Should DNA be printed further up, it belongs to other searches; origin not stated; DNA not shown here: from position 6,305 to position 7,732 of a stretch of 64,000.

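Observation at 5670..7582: Two tandem, translationally coupled single-domain KaiC/RecA-like ATPases directly upstream of ftsZ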

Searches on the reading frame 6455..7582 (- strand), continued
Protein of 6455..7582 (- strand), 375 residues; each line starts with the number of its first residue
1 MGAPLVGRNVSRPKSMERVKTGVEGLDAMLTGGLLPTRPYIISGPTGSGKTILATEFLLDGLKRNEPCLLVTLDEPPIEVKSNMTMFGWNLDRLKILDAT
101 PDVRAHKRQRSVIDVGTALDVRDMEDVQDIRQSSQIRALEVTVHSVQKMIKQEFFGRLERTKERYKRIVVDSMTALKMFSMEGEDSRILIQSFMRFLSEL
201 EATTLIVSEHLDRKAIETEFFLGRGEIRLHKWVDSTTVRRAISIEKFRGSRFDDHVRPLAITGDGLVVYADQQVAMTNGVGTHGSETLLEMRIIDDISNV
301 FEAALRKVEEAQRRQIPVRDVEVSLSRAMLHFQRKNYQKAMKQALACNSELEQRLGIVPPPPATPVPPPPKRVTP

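Call 29: find_encoding_contigs(protein=P0125, flank=8000, max_places=2)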
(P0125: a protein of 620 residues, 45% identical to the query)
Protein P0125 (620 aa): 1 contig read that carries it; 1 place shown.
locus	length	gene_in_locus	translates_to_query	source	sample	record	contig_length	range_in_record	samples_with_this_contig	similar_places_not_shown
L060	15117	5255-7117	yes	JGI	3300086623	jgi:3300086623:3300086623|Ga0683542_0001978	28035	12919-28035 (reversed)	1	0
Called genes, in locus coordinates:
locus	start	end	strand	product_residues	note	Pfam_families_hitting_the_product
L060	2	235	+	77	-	?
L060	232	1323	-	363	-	-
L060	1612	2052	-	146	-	-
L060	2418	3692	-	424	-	-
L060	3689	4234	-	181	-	-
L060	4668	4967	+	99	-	-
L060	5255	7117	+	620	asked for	PF00154:RecA_N (faint), PF03796:DnaB_C (faint), PF05625:PAXNEB (faint), PF06745:ATPase, PF08423:Rad51 (faint), PF13481:AAA_25 (faint), PF01695:IstB_IS21 (faint), PF06745:ATPase, +4 more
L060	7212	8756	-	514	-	PF06745:ATPase (weak), PF07088:GvpD_P-loop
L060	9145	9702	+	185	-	PF01243:PNPOx_N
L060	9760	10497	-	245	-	-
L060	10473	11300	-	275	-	PF13650:Asp_protease_2 (faint), PF13975:gag-asp_proteas (faint)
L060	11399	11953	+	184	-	PF08002:DUF1697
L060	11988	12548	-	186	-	PF00583:Acetyltransf_1, PF13673:Acetyltransf_10 (weak), PF13508:Acetyltransf_7, PF08445:FR47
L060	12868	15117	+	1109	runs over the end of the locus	PF03833:PolC_DP2_N, PF24844:PolC_DP2_central, PF24846:PolC_DP2_cat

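Call 36: predict_structure(alignment_id=A1)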
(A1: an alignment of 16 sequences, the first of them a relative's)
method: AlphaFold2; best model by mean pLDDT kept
length: 360 residues; sequences in the alignment: 16
mean_pLDDT: 49.2   pTM: 0.33
mean pLDDT of the five models: 49.2, 48.6, 47.7, 47.3, 45.2
residues with pLDDT >= 90: 18; 70-90: 48; 50-70: 68; < 50: 226
segments of 3 or more residues with pLDDT < 50: 1-8, 17-48, 50-210, 248-251, 257-271
pLDDT, mean of each block of 10 residues (from residue 1): 42 51 39 40 46 41 38 37 33 25 21 23 26 38 37 28 33 41 41 38 40 53 55 52 55 51 39 65 87 91 90 87 82 87 60 60
secondary structure, 60 per line:
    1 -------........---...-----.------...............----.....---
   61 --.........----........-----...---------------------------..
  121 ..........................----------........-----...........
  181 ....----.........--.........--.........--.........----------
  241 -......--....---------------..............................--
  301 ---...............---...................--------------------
elements in order: H8-15 E19-21 H34-48 E53-57 H63-71 E79-83 H119-146 H157-164 H170-184 E189-197 E200-208 E211-219 E222-230 E242-247 E250-253 H269-298 H304-318 H322-340
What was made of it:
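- The full-length AlphaFold2 model was poor for the ATPase domain (mean pLDDT 49, call 36), so no structural statement about interfaces is possible.
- Tried and rejected: Full-length AlphaFold2 model of protein A. With 16 sequences the ATPase domain came out with pLDDT below 50 (call 36).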

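Call 41: find_encoding_contigs(protein=P0143, flank=9000, max_places=1)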
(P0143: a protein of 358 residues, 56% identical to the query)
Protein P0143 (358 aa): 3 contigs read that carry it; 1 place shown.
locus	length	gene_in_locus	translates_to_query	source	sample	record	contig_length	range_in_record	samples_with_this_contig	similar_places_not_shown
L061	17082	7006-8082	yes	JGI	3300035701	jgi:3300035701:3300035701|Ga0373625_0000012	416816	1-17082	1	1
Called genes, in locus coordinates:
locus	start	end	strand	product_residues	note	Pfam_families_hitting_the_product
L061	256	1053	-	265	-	PF01663:Phosphodiest (faint)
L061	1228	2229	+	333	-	-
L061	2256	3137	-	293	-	PF01545:Cation_efflux, PF16916:ZT_dimer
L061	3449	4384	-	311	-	PF04493:Endonuclease_5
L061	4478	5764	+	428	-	PF01979:Amidohydro_1, PF07969:Amidohydro_3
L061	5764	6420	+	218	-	PF01351:RNase_HII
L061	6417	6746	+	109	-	PF02036:SCP2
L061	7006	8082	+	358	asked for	PF06745:ATPase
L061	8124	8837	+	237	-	PF06745:ATPase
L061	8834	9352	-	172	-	PF13412:HTH_24 (faint), PF24266:HTH_HVO_0163_N, PF01022:HTH_5 (weak), PF13601:HTH_34 (weak), PF12840:HTH_20 (weak)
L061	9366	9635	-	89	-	-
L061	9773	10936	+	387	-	-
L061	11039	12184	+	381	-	PF00091:Tubulin, PF12327:FtsZ_C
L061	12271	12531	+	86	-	PF01900:RNase_P_Rpp14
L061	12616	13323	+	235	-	PF10584:Proteasome_A_N, PF00227:Proteasome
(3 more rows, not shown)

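Call 42: find_encoding_contigs(protein=P0157, flank=9000, max_places=1)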
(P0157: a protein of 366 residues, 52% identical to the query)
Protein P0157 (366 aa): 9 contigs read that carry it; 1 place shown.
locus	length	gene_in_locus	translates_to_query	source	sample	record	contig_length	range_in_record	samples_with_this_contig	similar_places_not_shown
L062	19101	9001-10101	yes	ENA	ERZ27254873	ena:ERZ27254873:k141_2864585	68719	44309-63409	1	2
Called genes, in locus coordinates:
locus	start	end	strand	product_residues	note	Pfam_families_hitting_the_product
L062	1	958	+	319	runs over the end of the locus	PF00850:Hist_deacetyl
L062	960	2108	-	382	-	PF00571:CBS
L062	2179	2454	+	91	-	PF00708:Acylphosphatase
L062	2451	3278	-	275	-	PF01026:TatD_DNase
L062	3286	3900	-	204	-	PF00352:TBP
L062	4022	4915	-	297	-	PF02558:ApbA, PF08546:ApbA_C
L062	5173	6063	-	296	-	PF01035:DNA_binding_1 (weak), PF04493:Endonuclease_5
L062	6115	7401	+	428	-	PF01979:Amidohydro_1, PF07969:Amidohydro_3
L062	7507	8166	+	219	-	PF01351:RNase_HII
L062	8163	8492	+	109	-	PF02036:SCP2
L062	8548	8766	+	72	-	-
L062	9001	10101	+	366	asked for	PF06745:ATPase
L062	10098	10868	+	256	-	PF06745:ATPase, PF13481:AAA_25, PF23442:DUF7125 (weak)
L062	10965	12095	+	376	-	PF00091:Tubulin, PF12327:FtsZ_C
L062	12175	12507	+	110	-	PF01900:RNase_P_Rpp14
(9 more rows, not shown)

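Call 43: find_encoding_contigs(protein=P0148, flank=6000, max_places=1)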
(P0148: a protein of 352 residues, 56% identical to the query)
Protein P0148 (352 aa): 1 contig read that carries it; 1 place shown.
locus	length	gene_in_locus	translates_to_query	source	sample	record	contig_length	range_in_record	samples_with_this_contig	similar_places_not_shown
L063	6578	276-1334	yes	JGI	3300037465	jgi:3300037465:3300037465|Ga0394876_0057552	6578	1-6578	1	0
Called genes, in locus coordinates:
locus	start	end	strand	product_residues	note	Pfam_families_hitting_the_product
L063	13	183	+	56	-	-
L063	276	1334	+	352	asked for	PF06745:ATPase, PF23442:DUF7125 (faint)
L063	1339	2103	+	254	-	PF06745:ATPase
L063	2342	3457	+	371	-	PF00091:Tubulin, PF12327:FtsZ_C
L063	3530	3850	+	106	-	PF01900:RNase_P_Rpp14 (weak)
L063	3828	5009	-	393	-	PF00266:Aminotran_5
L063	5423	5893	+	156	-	-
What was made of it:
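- In L063 the genes downstream of pop5 have changed, but pair-ftsZ-pop5 is kept (call 43).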

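Call 50: search_protein_families(library=padloc, proteins=[window:6455-7537:-], max_evalue=0.01)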
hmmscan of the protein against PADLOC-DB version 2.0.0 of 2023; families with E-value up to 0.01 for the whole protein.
window:6455-7537:- (360 aa): 1 family
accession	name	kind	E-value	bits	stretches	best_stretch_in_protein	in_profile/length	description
PDLC04140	mad8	-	0.00016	19.3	1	23-156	28-129/314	mads_8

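Call 51: search_protein_families(library=pfam, proteins=[L041:11075-12238:+, L041:10136-10654:-, L043:11861-12919:+, L057:4732-5499:+], max_evalue=1)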
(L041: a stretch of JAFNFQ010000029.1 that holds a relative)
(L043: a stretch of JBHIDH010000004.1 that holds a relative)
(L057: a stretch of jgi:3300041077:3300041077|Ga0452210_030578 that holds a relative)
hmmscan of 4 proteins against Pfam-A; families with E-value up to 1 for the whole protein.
L041:11075-12238:+ (387 aa): 0 families

L041:10136-10654:- (172 aa): 26 families (the best 25 are shown)
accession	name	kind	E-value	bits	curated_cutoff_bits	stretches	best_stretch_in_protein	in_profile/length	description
PF24266.1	HTH_HVO_0163_N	-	7.5e-14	52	31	2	10-67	3-60/70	HVO_0163, N-terminal HTH domain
PF01022.26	HTH_5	-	5.7e-09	36.2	22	1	104-129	21-46/47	Bacterial regulatory protein, arsR family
PF12840.13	HTH_20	-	8.2e-09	35.8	27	1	105-131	25-51/51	Helix-turn-helix domain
PF13601.12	HTH_34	-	4.6e-08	33.6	27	1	88-137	4-53/80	Winged helix DNA-binding domain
PF13412.12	HTH_24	-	5e-08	32.8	21.9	1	106-128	25-47/48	Winged helix-turn-helix DNA-binding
PF08784.17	RPA_C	-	0.00026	22.1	22.6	1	14-58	60-104/106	Replication protein A C terminal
PF01047.28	MarR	-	0.00042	20.6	24.6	1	89-133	8-52/59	MarR family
PF12802.13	MarR_2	-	0.0006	20.4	27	1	103-134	25-56/61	MarR family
PF03428.19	RP-C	-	0.00089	19.6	24.4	1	104-141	77-114/175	Replication protein C N-terminal domain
PF01978.25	TrmB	-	0.00095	19.4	25.6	1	91-140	15-63/68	Sugar-specific transcriptional regulator TrmB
PF08279.18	HTH_11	-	0.0013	19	25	1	88-131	4-47/55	HTH domain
PF25213.1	HVO_A0261_N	-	0.0029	17.9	35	1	81-134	7-60/86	HVO_A0261 N-terminal domain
PF24033.1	DUF7342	-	0.0041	17.5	31.6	1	105-141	24-60/150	Family of unknown function (DUF7342)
PF13730.12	HTH_36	-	0.0041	17.3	25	1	95-128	19-55/55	Helix-turn-helix domain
PF17778.7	BLACT_WH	-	0.0061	17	22.8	0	115-133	25-43/46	Beta-lactamase associated winged helix domain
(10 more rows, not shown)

L043:11861-12919:+ (352 aa): 1 family
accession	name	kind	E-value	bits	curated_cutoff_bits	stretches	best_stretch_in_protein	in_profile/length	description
PF00082.27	Peptidase_S8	-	5e-45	154.5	21.8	1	69-337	1-288/288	Subtilase family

L057:4732-5499:+ (255 aa): 2 families
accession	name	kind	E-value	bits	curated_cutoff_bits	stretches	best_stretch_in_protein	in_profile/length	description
PF09754.15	PAC2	-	3e-41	142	25.8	1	21-235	2-213/215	PAC2 family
PF21119.3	RYDR_Jsol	-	0.12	11.7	27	1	91-114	377-400/415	Ryanodine receptor junctional solenoid repeat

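Call 52: search_protein_representatives(protein=window:6455-7537:-)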
Query: 360 residues. Proteins with E-value up to 0.001 (for the whole library): 6479; up to 1e-10: 1991; up to 1e-30: 132. The best 150 are listed.
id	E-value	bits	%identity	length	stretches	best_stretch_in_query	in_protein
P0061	1.1e-167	574.0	73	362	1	2-355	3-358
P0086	2.7e-150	516.8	50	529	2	2-254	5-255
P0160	7.8e-93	327.9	41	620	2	3-253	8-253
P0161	1.5e-90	320.4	66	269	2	1-99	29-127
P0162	6.7e-80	285.4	53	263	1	1-253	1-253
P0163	5.6e-77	275.8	59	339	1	131-355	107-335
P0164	5.7e-68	246.2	67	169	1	192-358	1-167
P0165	1.5e-67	244.8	40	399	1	2-329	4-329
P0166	2.5e-65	237.5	38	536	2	3-341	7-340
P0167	1.0e-63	232.2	36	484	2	3-335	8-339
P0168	4.5e-63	230.1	51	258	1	3-254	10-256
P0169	6.2e-62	226.4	76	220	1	1-138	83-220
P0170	4.5e-61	223.5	51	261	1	54-261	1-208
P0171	5.2e-60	220.0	42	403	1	3-315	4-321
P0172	2.4e-58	214.6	46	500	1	2-260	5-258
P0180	2.5e-54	201.4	44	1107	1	3-261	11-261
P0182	2.1e-53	198.3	38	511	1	3-341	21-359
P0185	4.6e-51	190.6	43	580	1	2-261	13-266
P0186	4.9e-51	190.5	43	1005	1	3-253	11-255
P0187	1.0e-50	189.5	45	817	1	3-260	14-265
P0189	6.3e-50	186.9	45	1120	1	3-255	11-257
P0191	9.2e-50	186.4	46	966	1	3-260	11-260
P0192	2.0e-49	185.3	44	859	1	3-254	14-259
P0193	2.3e-49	185.0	38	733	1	3-348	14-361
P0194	2.5e-49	184.9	45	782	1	3-254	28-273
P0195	3.1e-49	184.6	44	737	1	3-253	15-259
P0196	7.1e-49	183.4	38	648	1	3-325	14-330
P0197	1.2e-48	182.6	41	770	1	2-259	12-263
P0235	1.8e-44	168.9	36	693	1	3-333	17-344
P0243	3.2e-43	164.9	36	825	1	3-327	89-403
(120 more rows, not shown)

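Call 53: search_protein_families(library=pfam, proteins=[P0180, P0186, P0187, P0189, P0191, P0192, P0194, P0195, P0197, P0185], max_evalue=0.0001)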
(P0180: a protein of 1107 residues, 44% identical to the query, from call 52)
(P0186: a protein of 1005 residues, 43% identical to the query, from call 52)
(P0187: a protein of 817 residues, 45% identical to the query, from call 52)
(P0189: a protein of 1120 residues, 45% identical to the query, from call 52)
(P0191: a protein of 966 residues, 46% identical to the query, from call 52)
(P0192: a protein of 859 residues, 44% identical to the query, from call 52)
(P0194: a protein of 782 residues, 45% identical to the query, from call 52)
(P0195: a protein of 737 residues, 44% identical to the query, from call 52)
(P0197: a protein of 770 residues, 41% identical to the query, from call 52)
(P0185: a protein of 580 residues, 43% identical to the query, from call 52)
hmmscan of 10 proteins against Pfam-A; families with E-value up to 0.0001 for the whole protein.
P0180 (1107 aa): 5 families
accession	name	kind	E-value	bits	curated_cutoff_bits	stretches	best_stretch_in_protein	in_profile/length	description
PF06745.19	ATPase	-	2.6e-37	128.9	26.6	1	13-257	2-228/231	KaiC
PF01695.23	IstB_IS21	-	4.7e-05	23.4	24.1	1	34-74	96-136/238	IstB-like ATP binding protein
PF20720.3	nSTAND3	-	5.4e-05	23.4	27.2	1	34-77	21-61/155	Novel STAND NTPase 3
PF13173.12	AAA_14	-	8.2e-05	23.1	27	0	31-82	3-56/129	AAA domain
PF13481.12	AAA_25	-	9.1e-05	22.6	27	0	24-162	26-154/195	AAA domain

P0186 (1005 aa): 1 family
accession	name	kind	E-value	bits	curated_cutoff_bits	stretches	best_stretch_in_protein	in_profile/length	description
PF06745.19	ATPase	-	1.5e-34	119.9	26.6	1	12-256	1-227/231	KaiC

P0187 (817 aa): 2 families
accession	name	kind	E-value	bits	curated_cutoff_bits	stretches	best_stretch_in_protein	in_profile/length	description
PF06745.19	ATPase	-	1.2e-33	116.8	26.6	2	15-82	1-69/231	KaiC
PF13479.12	AAA_24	-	2.5e-07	31.2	27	1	36-180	5-90/195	AAA domain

P0189 (1120 aa): 4 families
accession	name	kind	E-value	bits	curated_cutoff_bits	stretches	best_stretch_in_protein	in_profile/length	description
PF06745.19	ATPase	-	9e-36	123.8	26.6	1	12-256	1-227/231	KaiC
PF13479.12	AAA_24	-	1.2e-05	25.7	27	1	33-177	5-90/195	AAA domain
PF13173.12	AAA_14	-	3.6e-05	24.2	27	1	31-91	3-69/129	AAA domain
PF13481.12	AAA_25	-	6.2e-05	23.1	27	0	23-74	25-88/195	AAA domain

P0191 (966 aa): 2 families
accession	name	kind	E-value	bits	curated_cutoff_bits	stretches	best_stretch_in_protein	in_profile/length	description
PF06745.19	ATPase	-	6e-37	127.7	26.6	1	12-258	1-229/231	KaiC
PF13481.12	AAA_25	-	2.9e-07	30.8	27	1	23-102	25-99/195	AAA domain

P0192 (859 aa): 2 families
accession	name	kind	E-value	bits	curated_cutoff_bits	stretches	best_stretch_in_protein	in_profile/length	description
PF06745.19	ATPase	-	2.8e-32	112.4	26.6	1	15-258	1-226/231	KaiC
PF13479.12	AAA_24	-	1.7e-05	25.2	27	1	36-180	5-90/195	AAA domain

P0194 (782 aa): 3 families
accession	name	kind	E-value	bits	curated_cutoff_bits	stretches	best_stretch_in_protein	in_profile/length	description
PF06745.19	ATPase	-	3.5e-34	118.6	26.6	1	29-272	1-226/231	KaiC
PF13479.12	AAA_24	-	3e-06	27.6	27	1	50-187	5-83/195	AAA domain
PF13481.12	AAA_25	-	5.8e-05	23.2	27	0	30-114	16-99/195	AAA domain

P0195 (737 aa): 3 families
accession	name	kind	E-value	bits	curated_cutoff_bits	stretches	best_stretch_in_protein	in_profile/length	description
PF06745.19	ATPase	-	6.4e-31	107.9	26.6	1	16-259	1-226/231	KaiC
PF05625.17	PAXNEB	-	7.6e-06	25.7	28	1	10-78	13-82/366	PAXNEB protein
PF13479.12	AAA_24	-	1.3e-05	25.6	27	1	37-177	5-86/195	AAA domain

P0197 (770 aa): 2 families
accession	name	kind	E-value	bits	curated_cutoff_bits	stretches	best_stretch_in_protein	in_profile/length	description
PF06745.19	ATPase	-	1.2e-34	120.2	26.6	1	14-257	1-226/231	KaiC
PF13479.12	AAA_24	-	2.3e-05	24.8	27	1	35-179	5-90/195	AAA domain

P0185 (580 aa): 3 families
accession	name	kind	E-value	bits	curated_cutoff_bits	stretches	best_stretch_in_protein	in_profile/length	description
PF06745.19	ATPase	-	2.5e-35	122.4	26.6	1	15-259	1-227/231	KaiC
PF13479.12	AAA_24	-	2.4e-06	28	27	1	36-176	5-86/195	AAA domain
PF13191.12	AAA_16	-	5.2e-05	24.2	32.6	0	34-166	25-144/167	AAA ATPase domain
